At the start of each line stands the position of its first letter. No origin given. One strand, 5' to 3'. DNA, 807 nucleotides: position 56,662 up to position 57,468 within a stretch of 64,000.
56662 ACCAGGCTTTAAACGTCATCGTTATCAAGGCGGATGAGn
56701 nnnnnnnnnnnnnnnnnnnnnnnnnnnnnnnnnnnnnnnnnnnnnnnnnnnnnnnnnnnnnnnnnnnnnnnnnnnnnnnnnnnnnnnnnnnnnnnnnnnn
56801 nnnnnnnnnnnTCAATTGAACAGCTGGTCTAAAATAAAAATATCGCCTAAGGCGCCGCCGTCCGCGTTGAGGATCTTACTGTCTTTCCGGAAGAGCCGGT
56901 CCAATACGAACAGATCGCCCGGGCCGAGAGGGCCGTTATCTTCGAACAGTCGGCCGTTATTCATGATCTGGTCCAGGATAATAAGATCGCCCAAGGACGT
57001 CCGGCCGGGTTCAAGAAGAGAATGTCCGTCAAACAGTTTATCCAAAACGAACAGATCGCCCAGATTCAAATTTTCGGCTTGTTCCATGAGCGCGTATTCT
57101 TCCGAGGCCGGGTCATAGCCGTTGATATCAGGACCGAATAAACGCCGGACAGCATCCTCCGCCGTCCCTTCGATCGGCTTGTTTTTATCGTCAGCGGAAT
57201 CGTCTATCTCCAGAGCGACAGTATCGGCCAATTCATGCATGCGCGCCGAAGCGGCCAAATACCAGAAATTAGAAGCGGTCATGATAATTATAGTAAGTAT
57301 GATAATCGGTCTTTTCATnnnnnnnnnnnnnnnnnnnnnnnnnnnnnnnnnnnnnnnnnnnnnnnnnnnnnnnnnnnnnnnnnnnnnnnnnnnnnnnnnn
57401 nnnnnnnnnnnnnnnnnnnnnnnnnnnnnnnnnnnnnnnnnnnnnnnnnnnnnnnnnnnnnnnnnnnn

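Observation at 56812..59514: Cluster of four paralogous secreted proteins built from a repeated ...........-type motif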

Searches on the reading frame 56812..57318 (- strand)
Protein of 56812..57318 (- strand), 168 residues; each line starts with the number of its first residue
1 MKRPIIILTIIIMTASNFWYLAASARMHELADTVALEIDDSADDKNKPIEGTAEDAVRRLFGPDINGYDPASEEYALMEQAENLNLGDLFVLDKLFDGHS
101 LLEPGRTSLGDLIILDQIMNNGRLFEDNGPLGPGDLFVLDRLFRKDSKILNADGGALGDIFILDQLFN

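Call 3: search_protein_families(library=pfam, proteins=[window:56812-57318:-], max_evalue=1)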
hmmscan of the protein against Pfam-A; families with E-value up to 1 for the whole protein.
window:56812-57318:- (168 aa): 0 families

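Call 4: search_protein_families(library=ncbifam, proteins=[window:56812-57318:-], max_evalue=1)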
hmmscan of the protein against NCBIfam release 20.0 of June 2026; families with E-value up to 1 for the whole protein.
window:56812-57318:- (168 aa): 0 families

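Call 18: find_homologous_proteins(query=A1, max_evalue=0.001)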
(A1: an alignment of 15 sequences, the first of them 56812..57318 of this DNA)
Query A1 (15 sequences) (168 aa, profile of the alignment): 115 proteins with E <= 0.001 among 8000 candidates.
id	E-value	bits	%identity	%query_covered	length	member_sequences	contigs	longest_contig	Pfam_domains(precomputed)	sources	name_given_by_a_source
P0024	7.7e-46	173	49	48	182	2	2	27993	-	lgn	-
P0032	1.6e-45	172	44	50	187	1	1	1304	-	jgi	jgi:hypothetical protein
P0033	1.6e-42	163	38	60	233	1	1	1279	PF01476.27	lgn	-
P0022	1.6e-41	159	52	99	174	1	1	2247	-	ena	-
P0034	1.2e-39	153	53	51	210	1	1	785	-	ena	-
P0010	1.3e-39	153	46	61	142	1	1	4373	-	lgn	-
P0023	2.6e-39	152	42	96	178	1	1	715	-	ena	-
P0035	4.2e-39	151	40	59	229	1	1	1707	PF01476.27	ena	-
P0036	7.9e-39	151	41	58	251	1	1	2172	PF01476.27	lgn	-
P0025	1.0e-38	150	100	100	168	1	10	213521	-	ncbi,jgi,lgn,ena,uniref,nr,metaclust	ncbi:hypothetical protein A2303_03780 [Candidatus Falkowbacteria bacterium RIFOXYB2_FULL_47_14]|unir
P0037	4.1e-38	148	42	58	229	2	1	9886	PF01476.27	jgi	-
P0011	1.2e-37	147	47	49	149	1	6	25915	-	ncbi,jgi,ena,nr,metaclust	ncbi:MAG: hypothetical protein US81_C0016G0001 [Parcubacteria group bacterium GW2011_GWE2_38_18]|nr:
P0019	1.4e-37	146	35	64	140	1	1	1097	-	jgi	jgi:hypothetical protein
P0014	1.6e-37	146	48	49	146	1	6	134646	-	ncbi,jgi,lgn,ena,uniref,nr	ncbi:MAG: hypothetical protein UT48_C0001G0025 [Parcubacteria group bacterium GW2011_GWE2_39_37]|uni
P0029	4.5e-37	145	59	50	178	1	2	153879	-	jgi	-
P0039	1.1e-33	134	42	49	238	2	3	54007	PF01476.27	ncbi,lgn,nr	ncbi:MAG: LysM peptidoglycan-binding domain-containing protein [Candidatus Portnoybacteria bacterium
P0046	4.1e-28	116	36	100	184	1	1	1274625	-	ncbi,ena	-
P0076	2.5e-16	78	44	39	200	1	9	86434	PF01476.27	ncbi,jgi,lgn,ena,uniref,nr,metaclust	ncbi:MAG: hypothetical protein A2365_03105 [Candidatus Nealsonbacteria bacterium RIFOXYB1_FULL_40_15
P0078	5.0e-16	77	38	49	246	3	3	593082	-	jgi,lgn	jgi:hypothetical protein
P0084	3.0e-14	71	43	40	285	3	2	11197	PF00127.27,PF13473.13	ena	-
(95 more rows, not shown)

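Call 23: find_encoding_contigs(protein=P0046, flank=8000, max_places=2)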
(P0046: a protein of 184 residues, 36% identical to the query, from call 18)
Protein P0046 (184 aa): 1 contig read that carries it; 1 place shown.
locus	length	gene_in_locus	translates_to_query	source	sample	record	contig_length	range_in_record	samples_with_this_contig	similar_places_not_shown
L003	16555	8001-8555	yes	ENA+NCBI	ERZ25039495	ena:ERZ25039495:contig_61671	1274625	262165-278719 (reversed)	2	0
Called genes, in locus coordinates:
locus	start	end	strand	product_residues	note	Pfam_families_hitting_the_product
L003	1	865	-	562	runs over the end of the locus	PF16949:ABC_tran_2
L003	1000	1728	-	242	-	PF00005:ABC_tran, PF13304:AAA_21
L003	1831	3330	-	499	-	PF01564:Spermine_synth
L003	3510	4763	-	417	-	-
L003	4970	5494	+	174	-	PF04542:Sigma70_r2, PF08281:Sigma70_r4_2, PF04545:Sigma70_r4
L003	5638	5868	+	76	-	-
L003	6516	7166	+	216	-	-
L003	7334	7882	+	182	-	-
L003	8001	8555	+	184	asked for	-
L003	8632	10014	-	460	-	-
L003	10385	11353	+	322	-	-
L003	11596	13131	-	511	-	PF19077:Big_13 (faint)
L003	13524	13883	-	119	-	PF08378:NERD (weak), PF02021:UPF0102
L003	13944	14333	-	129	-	-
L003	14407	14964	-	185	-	PF01209:Ubie_methyltran, PF13847:Methyltransf_31, PF13649:Methyltransf_25, PF08241:Methyltransf_11, PF08242:Methyltransf_12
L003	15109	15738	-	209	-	PF01351:RNase_HII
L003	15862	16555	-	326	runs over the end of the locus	PF00890:FAD_binding_2 (faint), PF01946:Thi4 (faint), PF03486:HI0933_like (faint), PF07992:Pyr_redox_2, PF12831:FAD_oxidored (faint), PF13434:Lys_Orn_oxgnase (faint), PF13738:Pyr_redox_3, PF00070:Pyr_redox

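Call 25: search_protein_representatives(alignment_id=A1)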
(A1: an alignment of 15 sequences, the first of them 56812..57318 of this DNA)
Query: 15 sequences, 138 profile positions. Proteins with E-value up to 0.001 (for the whole library): 258; up to 1e-10: 141; up to 1e-30: 22. The best 150 are listed.
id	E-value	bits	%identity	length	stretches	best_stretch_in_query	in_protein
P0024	2.4e-46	173.2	-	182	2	54-137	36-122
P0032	5.1e-46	172.2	-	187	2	51-137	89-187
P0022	4.9e-42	159.3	-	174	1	1-137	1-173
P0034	4.0e-40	153.1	-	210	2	49-137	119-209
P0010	4.2e-40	153.0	-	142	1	6-137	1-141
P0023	8.1e-40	152.1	-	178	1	6-137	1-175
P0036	2.5e-39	150.5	-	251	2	28-137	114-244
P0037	1.3e-38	148.2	-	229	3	8-136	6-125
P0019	4.6e-38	146.4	-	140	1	2-137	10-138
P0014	5.1e-38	146.3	-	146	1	5-137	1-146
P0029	1.4e-37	144.8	-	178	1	1-137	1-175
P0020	1.8e-37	144.5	-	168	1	1-137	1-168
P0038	1.4e-35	138.4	-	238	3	25-122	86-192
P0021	1.8e-35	138.0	-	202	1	1-137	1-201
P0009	9.9e-34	132.4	-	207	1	5-137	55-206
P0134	2.2e-33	131.3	-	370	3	27-113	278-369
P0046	1.3e-28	115.8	-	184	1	29-137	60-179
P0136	4.1e-24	101.2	-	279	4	22-137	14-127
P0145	7.0e-21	90.8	-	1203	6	48-134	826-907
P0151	8.7e-20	87.2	-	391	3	50-114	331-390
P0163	1.7e-17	79.8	-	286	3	48-133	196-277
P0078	1.6e-16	76.7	-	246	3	52-90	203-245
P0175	4.5e-15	71.9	-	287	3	8-136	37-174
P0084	9.4e-15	70.9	-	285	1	47-137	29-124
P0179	1.4e-14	70.4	-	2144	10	53-135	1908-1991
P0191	1.1e-11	61.0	-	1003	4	53-136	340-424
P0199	1.6e-10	57.2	-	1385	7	53-135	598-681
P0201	2.7e-10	56.5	-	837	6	50-135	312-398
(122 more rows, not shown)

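Call 27: search_protein_families(library=pfam, proteins=[P0145, P0179, P0191, P0199, P0201, P0134, P0151, P0136, P0163, P0175], max_evalue=0.01)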
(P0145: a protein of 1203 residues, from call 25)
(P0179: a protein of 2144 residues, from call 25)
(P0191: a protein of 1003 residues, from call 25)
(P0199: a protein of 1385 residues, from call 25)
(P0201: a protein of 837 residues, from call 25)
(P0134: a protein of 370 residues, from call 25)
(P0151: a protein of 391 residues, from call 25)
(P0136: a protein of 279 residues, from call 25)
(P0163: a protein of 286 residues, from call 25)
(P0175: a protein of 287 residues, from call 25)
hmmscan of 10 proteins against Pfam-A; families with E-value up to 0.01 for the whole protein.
P0145 (1203 aa): 3 families
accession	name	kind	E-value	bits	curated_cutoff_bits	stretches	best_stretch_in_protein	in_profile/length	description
PF00150.24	Cellulase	-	1.4e-14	54.7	23.5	1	510-710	14-198/272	Cellulase (glycosyl hydrolase family 5)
PF18497.6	RNase_3_N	-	1.2e-05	25.7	26.8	0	939-989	46-92/95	Ribonuclease III N-terminal domain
PF04421.21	Mss4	-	0.0027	18.3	22.6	0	869-896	45-72/104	Mss4 protein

P0179 (2144 aa): 15 families
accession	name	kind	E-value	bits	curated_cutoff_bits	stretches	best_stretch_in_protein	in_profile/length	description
PF00560.39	LRR_1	-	2.6e-94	288.9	20.6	0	1915-1937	1-23/23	Leucine Rich Repeat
PF12799.13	LRR_4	-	2.1e-88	288.8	27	18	418-456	1-41/44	Leucine Rich repeats (2 copies)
PF22352.2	K319L-like_PKD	-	1.5e-87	288.1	27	8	1094-1178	1-84/84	K319L-like, PKD domain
PF13855.12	LRR_8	-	9.2e-86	282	27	13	1866-1926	1-61/61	Leucine rich repeat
PF23598.1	LRR_14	-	1.1e-82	278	40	7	395-549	25-178/353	Leucine-rich repeat region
PF18911.6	PKD_4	-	1.1e-50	170.1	27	7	1087-1178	1-85/85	PKD domain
PF17963.7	Big_9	-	7.4e-35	120.1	23.6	8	1087-1177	1-89/89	Bacterial Ig domain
PF17803.7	Cadherin_4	-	5.6e-21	75.3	25.1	5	1173-1222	2-54/71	Bacterial cadherin-like domain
PF21027.3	Sde0182_C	-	1.8e-20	73.8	27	1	1105-1164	1-67/83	Cellulose-binding protein Sde0182, C-terminal domain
PF24758.1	LRR_At5g56370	-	1e-07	32.3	27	0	1915-2046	12-141/227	FBD-associated F-box protein At5g56370, LRR repeats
PF22079.1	HopBA1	-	1.4e-07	31.9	27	0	1604-1654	124-174/193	Type III effector protein HopBA1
PF18805.7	LRR_10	-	3e-06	27.3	30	1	837-888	6-67/67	Leucine-rich repeat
PF25013.1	LRR_Zer-1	-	0.00055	20.5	27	0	1862-1925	4-65/137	Zer-1-like, Leucine-rich repeats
PF24547.1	DUF7601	-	0.0015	19.5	27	0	1441-1490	21-70/116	Domain of unknown function (DUF7601)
PF14452.12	Multi_ubiq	-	0.0026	18.3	24.5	0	1372-1398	42-61/69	Multiubiquitin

P0191 (1003 aa): 14 families
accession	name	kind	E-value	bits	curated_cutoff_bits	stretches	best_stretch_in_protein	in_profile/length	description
PF00560.39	LRR_1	-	9.2e-41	129.5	20.6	0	153-175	1-23/23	Leucine Rich Repeat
PF12799.13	LRR_4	-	4.8e-31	106.5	27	7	249-286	1-37/44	Leucine Rich repeats (2 copies)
PF23598.1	LRR_14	-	7.9e-31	107.5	40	4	385-475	61-148/353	Leucine-rich repeat region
PF00041.27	fn3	-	7.6e-29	100.2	25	3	659-732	4-72/84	Fibronectin type III domain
PF13855.12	LRR_8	-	2.9e-21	75.4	27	3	129-188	2-61/61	Leucine rich repeat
PF16656.11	Pur_ac_phosph_N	-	1.8e-13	51.3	30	2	661-730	6-82/93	Purple acid Phosphatase, N-terminal domain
PF01215.24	COX5B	-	1e-06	28.9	31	0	258-282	23-47/129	Cytochrome c oxidase subunit Vb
PF24421.1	Ig_J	-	4.4e-06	27.2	29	0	651-736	7-92/104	Tip attachment protein J, Ig-like domain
PF09294.16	Interfer-bind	-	5.7e-05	23.8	21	0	868-928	41-97/104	Interferon-alpha/beta receptor, fibronectin type III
PF24141.1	LRR_ComC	-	9.9e-05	22.6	27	0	306-388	201-274/288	EGF-like domain-containing protein ComC LRR domain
PF19407.5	DUF5979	-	0.00069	20.7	25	0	772-852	17-100/104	Domain of unknown function (DUF5979)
PF17425.8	Arylsulfotran_N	-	0.0013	19.2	24.2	0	790-830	36-78/88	Arylsulfotransferase Ig-like domain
PF18016.8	SAM_3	-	0.0014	18.9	22.6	0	279-316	18-55/65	SAM domain (Sterile alpha motif)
PF24942.1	Fn3_Dep-1_1st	-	0.0034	17.9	26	0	787-829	41-83/96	Dep-1 first Fn3-like domain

P0199 (1385 aa): 12 families
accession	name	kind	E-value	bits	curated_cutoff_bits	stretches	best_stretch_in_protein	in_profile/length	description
PF00560.39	LRR_1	-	4.1e-70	216.9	20.6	0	205-226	2-23/23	Leucine Rich Repeat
PF13855.12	LRR_8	-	1.5e-58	194.8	27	9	605-664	2-61/61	Leucine rich repeat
PF23598.1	LRR_14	-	1e-56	192.7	40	6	25-179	18-174/353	Leucine-rich repeat region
PF12799.13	LRR_4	-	1.2e-48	162.4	27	7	54-87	2-38/44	Leucine Rich repeats (2 copies)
PF25019.1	LRR_R13L1-DRL21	-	9.7e-09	35.6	27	0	487-541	67-125/127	R13L1/DRL21 LRRs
PF13516.12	LRR_6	-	1.9e-06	28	23.4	0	53-66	3-16/24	Leucine Rich repeat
PF24758.1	LRR_At5g56370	-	4.6e-06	26.9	27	0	654-712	13-73/227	FBD-associated F-box protein At5g56370, LRR repeats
PF10462.15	Peptidase_M66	-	1.8e-05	24.3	20.6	1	1117-1194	172-247/306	Peptidase M66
PF24141.1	LRR_ComC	-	0.00031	21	27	0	594-650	226-278/288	EGF-like domain-containing protein ComC LRR domain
PF13582.12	Reprolysin_3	-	0.0026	18.7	22.4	1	1109-1156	74-122/123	Metallo-peptidase family M12B Reprolysin-like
PF13583.11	Reprolysin_4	-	0.0029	17.7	22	1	1088-1157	69-152/203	Metallo-peptidase family M12B Reprolysin-like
PF25013.1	LRR_Zer-1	-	0.0045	17.6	27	0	821-873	31-83/137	Zer-1-like, Leucine-rich repeats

P0201 (837 aa): 10 families
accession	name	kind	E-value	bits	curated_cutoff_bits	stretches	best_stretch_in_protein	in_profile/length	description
PF00560.39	LRR_1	-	4.7e-47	148.2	20.6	0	462-484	1-23/23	Leucine Rich Repeat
PF13855.12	LRR_8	-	1.6e-43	146.7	27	6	582-641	2-61/61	Leucine rich repeat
PF12799.13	LRR_4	-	7.3e-38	128.2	27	7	345-379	1-33/44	Leucine Rich repeats (2 copies)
PF23598.1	LRR_14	-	4e-34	118.4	40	4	528-637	42-147/353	Leucine-rich repeat region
PF23211.1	LRR_LRWD1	-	9.6e-11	42.2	28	1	485-568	16-97/190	Leucine-rich repeat and WD repeat-containing protein 1, LRR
PF18016.8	SAM_3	-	5.9e-07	29.8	22.6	0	419-452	18-51/65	SAM domain (Sterile alpha motif)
PF25013.1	LRR_Zer-1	-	1.2e-06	29.1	27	0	457-519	4-64/137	Zer-1-like, Leucine-rich repeats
PF24141.1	LRR_ComC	-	1.4e-05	25.4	27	0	308-386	203-273/288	EGF-like domain-containing protein ComC LRR domain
PF24758.1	LRR_At5g56370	-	2.8e-05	24.3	27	0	583-642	13-74/227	FBD-associated F-box protein At5g56370, LRR repeats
PF23197.1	IG_AIR9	-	0.0039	17.4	27.5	1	22-90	7-69/87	AIR9 A9 domain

P0134 (370 aa): 2 families
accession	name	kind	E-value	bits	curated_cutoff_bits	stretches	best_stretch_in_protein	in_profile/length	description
PF01476.26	LysM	-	9.4e-26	89.9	20.9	2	93-138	2-43/43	LysM domain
PF23473.1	LysM3_LYK4_5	-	0.00064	20.2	29.3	0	93-131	6-40/48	LYK4/5 LysM3 domain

P0151 (391 aa): 5 families
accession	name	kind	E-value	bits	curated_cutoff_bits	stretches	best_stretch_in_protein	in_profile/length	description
PF01476.26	LysM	-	4.3e-29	100.6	20.9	2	153-199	1-43/43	LysM domain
PF23457.1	LysM2_NFP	-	4.9e-10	39.8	36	2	152-195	7-50/56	NFP LysM2 domain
PF23473.1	LysM3_LYK4_5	-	1.3e-09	38.4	29.3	1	278-311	5-35/48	LYK4/5 LysM3 domain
PF23472.1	LysM2_CERK1_LYK3_4_5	-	2.3e-07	31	27.4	1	278-324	8-54/56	LYK3/4/5 LysM2 domain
PF05489.18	Phage_tail_X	-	0.0015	18.6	22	0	282-327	7-55/60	Phage Tail Protein X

P0136 (279 aa): 1 family
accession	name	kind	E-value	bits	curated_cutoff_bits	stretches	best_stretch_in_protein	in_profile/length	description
PF01476.26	LysM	-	3.5e-10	40.1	20.9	1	191-236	2-43/43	LysM domain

P0163 (286 aa): 1 family
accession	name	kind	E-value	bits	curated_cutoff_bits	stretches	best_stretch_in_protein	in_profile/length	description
PF01476.26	LysM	-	1e-12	48.2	20.9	1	146-191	2-43/43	LysM domain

P0175 (287 aa): 1 family
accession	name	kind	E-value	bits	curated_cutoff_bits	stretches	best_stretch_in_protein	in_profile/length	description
PF01476.26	LysM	-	5.6e-11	42.7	20.9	1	183-228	2-43/43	LysM domain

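Call 34: find_related_loci(query=A1, collection=metagenome_contigs, flank=10000)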
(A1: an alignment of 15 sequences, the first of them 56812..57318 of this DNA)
Query A1 (168 aa) in metagenome_contigs; peptide patterns used: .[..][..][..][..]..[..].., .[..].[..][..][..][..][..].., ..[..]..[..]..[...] (x = any residue, [..] = any of these).
298 stretches matched a pattern; 18 encode a relative of the query (tblastn E <= 1e-3); 18 distinct loci.
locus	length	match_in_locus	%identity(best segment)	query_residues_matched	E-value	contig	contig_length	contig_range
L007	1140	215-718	86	1-168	2e-101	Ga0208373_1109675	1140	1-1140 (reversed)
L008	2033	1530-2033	52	1-163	2e-45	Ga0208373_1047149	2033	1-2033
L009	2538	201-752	37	3-168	8e-24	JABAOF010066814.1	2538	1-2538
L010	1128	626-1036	59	72-168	4e-22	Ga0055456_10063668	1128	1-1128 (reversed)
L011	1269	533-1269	49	82-167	2e-16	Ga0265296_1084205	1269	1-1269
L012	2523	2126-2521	43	70-168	3e-15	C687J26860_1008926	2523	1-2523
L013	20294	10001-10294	48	85-168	1e-14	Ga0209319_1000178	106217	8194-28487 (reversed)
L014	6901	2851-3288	46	70-168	1e-14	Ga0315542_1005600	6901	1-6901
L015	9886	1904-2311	42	70-167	1e-13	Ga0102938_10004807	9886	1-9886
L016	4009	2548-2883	39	71-167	4e-12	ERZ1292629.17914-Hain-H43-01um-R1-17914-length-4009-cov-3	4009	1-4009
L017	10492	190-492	45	85-167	4e-12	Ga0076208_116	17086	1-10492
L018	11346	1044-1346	45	85-167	4e-12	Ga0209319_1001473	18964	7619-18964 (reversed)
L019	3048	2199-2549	31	70-168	7e-10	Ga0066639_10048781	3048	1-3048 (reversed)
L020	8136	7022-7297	40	85-167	2e-8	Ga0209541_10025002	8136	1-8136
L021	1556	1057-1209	44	70-167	2e-7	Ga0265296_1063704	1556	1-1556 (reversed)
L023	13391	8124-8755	58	81-167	5e-7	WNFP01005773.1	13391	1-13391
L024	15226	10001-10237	38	81-167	3e-5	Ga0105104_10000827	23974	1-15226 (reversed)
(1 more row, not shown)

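Call 41: search_protein_families(library=pfam, proteins=[L003:8635-10014:-, L018:1442-2728:-, L014:4089-5651:-, L015:2627-3919:-, L024:10387-11367:-, L009:824-2149:-, L023:8761-9840:-, L016:3080-3928:-], max_evalue=0.5)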
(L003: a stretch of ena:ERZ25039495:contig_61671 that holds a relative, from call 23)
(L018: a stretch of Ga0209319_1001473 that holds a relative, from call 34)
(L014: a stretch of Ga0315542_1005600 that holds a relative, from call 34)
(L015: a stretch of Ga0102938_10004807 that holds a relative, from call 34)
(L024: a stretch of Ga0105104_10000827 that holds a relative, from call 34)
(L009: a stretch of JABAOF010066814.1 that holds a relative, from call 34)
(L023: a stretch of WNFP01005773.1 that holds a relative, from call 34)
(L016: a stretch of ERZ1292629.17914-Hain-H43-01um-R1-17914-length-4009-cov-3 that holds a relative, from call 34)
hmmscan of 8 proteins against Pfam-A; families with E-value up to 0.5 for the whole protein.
L003:8635-10014:- (460 aa): 0 families

L018:1442-2728:- (429 aa): 1 family
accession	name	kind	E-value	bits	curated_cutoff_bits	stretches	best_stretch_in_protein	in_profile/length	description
PF16673.10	TRAF_BIRC3_bd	-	0.038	14.2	30.5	1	145-181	5-38/64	TNF receptor-associated factor BIRC3 binding domain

L014:4089-5651:- (521 aa): 3 families
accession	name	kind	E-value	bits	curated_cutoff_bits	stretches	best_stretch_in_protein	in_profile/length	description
PF01963.22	TraB_PrgY_gumN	-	0.02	15.2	26.8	1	383-497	169-261/263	TraB/PrgY/gumN family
PF05030.17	SSXT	-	0.069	13.2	26.2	1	337-366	30-59/62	SSXT protein (N-terminal region)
PF21729.3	IRX15_IRX15L_GXM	-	0.094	12.7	27.8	1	464-501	8-44/189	IRX15/IRX15L/GXM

L015:2627-3919:- (431 aa): 2 families
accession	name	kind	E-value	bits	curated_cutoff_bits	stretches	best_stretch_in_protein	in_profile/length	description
PF01963.22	TraB_PrgY_gumN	-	0.0084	16.4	26.8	1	348-419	188-262/263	TraB/PrgY/gumN family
PF03938.19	OmpH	-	0.3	11.7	32.4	1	114-160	90-139/141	Outer membrane protein (OmpH-like)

L024:10387-11367:- (327 aa): 0 families

L009:824-2149:- (442 aa): 5 families
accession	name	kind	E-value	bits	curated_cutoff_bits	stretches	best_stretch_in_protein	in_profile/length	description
PF01963.22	TraB_PrgY_gumN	-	2.9e-05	24.5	26.8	1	307-422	158-261/263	TraB/PrgY/gumN family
PF21729.3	IRX15_IRX15L_GXM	-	0.045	13.7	27.8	1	397-426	15-44/189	IRX15/IRX15L/GXM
PF00106.31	adh_short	-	0.052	13.5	26.6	0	354-418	34-99/195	short chain dehydrogenase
PF08831.15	MHCassoc_trimer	-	0.13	12.8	25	0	215-234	23-42/69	Class II MHC-associated invariant chain trimerisation domain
PF10545.15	MADF_DNA_bdg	-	0.17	12.7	22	0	253-281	42-70/84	Alcohol dehydrogenase transcription factor Myb/SANT-like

L023:8761-9840:- (360 aa): 0 families

L016:3080-3928:- (283 aa): 2 families
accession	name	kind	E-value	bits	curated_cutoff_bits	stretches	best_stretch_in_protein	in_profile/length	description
PF13580.11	SIS_2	-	0.12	12.9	27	1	231-277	22-65/138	SIS domain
PF05713.17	MobC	-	0.13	13.2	23.2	0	49-56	11-18/45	Bacterial mobilisation protein (MobC)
